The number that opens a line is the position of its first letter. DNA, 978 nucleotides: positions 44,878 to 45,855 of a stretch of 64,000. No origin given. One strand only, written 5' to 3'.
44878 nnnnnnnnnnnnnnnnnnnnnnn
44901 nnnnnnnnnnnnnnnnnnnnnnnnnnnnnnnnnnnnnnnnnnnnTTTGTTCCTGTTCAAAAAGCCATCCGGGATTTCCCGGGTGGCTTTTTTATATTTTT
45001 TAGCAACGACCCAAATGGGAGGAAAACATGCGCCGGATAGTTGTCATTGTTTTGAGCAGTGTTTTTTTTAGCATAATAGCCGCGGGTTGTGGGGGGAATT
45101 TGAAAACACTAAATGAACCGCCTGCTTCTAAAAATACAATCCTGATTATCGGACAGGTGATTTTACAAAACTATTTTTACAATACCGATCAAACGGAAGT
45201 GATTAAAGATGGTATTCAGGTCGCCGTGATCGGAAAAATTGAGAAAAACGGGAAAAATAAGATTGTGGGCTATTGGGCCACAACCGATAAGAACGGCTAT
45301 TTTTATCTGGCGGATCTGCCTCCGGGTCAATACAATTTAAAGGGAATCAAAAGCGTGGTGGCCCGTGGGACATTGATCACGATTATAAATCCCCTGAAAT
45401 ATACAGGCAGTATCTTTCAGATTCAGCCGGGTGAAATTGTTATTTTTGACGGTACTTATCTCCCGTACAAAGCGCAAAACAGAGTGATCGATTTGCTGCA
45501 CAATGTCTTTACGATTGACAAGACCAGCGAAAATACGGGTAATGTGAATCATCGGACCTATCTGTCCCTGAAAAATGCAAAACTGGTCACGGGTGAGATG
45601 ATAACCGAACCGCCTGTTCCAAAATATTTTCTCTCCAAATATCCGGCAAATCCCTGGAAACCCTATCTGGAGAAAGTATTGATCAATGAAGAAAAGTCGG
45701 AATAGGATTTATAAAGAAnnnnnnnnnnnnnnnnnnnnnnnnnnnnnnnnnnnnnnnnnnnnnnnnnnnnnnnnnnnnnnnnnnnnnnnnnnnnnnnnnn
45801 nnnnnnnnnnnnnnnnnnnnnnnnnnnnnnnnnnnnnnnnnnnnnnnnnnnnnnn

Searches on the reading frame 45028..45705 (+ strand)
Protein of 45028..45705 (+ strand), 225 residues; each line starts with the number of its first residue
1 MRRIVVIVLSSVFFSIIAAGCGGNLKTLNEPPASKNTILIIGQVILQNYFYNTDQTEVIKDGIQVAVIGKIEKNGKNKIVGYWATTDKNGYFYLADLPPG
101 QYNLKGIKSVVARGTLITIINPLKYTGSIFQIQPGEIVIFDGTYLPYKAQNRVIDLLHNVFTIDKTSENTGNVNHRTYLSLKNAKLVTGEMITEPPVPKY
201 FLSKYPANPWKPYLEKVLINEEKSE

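Call 9: search_protein_families(library=pfam, proteins=[window:45028-45705:+])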
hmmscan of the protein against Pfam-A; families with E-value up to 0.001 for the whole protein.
window:45028-45705:+ (225 aa): 2 families
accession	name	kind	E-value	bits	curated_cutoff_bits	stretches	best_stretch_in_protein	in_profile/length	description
PF14686.12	fn3_3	-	0.00019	21.6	24.4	1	78-105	23-50/75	Polysaccharide lyase family 4, domain II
PF13620.12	CarboxypepD_reg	-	0.00038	21.2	32.3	1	80-104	28-52/82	Carboxypeptidase regulatory-like domain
